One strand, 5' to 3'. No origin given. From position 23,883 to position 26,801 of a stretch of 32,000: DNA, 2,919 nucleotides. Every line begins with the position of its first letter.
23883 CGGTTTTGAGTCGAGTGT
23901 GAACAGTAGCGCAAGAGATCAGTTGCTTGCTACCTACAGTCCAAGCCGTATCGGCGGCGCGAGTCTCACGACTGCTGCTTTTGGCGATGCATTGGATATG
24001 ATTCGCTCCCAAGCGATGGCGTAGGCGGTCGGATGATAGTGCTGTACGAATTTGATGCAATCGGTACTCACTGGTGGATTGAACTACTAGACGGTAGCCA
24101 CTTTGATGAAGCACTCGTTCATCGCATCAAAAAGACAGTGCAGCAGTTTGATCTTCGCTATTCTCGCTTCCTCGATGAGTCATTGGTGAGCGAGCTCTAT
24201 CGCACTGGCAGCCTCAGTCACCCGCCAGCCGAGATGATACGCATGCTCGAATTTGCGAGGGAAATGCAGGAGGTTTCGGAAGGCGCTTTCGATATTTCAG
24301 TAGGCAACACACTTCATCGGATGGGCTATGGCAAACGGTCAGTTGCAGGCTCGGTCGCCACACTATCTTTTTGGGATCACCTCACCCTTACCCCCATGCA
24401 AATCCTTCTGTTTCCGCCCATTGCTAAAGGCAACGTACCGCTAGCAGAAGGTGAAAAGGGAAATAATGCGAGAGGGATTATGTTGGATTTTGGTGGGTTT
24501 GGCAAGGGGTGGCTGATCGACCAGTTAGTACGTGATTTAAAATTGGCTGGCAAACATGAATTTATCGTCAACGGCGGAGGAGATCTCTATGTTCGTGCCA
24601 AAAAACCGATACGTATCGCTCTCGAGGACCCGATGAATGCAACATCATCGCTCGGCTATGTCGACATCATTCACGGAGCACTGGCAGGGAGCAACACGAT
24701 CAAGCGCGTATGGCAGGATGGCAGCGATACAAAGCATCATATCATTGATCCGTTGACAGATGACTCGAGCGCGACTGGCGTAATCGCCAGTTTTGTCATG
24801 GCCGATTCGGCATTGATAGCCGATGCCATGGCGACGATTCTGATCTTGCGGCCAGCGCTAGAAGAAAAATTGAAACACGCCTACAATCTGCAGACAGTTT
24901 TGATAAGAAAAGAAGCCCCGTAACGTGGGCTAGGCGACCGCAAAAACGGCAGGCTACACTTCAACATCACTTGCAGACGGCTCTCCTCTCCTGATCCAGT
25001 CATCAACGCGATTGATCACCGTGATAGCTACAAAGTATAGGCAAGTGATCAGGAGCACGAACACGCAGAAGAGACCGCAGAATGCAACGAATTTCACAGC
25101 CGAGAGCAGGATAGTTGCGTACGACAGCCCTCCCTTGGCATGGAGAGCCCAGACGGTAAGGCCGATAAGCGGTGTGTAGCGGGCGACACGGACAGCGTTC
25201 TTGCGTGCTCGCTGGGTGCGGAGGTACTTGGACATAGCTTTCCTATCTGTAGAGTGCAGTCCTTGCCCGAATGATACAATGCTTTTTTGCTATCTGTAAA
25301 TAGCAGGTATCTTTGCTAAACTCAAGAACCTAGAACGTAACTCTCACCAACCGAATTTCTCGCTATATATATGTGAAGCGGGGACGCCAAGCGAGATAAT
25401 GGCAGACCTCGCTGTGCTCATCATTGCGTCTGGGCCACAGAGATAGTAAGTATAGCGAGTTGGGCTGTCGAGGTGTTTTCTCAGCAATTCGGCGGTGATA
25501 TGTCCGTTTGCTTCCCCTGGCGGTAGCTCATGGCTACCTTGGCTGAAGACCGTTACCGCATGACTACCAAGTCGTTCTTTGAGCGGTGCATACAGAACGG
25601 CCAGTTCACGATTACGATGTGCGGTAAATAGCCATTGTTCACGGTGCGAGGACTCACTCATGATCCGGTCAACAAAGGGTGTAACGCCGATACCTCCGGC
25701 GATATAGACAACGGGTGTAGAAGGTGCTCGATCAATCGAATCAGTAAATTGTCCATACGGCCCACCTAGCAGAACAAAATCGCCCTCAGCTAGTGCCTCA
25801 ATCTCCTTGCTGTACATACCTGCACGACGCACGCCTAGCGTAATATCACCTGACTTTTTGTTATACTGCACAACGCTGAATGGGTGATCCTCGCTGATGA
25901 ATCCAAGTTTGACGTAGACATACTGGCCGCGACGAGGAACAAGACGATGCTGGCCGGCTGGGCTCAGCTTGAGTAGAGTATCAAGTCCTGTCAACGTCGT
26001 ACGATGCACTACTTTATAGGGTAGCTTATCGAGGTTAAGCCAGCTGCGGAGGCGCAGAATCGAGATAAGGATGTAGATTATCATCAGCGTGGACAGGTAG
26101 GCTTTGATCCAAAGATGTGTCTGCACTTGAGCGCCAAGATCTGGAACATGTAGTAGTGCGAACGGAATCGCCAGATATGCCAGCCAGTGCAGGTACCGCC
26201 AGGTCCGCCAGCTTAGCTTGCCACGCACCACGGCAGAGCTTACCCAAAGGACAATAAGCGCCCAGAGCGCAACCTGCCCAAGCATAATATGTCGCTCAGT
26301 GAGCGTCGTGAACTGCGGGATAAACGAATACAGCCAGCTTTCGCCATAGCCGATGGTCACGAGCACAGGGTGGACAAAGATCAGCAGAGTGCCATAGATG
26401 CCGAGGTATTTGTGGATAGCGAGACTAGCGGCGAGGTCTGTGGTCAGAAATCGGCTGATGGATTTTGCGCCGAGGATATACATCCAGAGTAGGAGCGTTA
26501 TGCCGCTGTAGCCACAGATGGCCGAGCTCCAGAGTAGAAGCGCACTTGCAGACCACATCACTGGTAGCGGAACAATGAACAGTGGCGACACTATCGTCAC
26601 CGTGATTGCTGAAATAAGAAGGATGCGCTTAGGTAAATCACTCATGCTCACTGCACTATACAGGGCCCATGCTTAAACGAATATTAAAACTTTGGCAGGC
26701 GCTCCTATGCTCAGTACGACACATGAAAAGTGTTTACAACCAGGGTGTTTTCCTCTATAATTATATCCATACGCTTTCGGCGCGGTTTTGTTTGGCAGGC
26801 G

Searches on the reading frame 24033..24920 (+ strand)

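Call 73: search_protein_families(library=pfam, proteins=[window:24033-24920:+], max_evalue=0.001)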
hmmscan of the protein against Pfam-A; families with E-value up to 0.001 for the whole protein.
window:24033-24920:+ (296 aa): 1 family
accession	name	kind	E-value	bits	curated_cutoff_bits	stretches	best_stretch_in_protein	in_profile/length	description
PF02424.20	ApbE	-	8e-35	121.1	25.6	1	11-274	2-247/266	ApbE family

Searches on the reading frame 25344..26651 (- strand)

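Call 73: search_protein_families(library=pfam, proteins=[window:25344-26651:-], max_evalue=0.001)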
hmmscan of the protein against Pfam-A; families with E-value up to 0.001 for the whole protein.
window:25344-26651:- (435 aa): 3 families
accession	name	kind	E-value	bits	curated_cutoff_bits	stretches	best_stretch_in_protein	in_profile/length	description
PF01794.25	Ferric_reduct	-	7.5e-11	42.6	28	1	47-165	2-120/121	Ferric reductase like transmembrane component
PF00175.26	NAD_binding_1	-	3.7e-08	34.4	22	1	317-415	2-108/109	Oxidoreductase NAD-binding domain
PF00970.30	FAD_binding_6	-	0.00079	20.2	21.1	0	232-302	23-97/99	Oxidoreductase FAD-binding domain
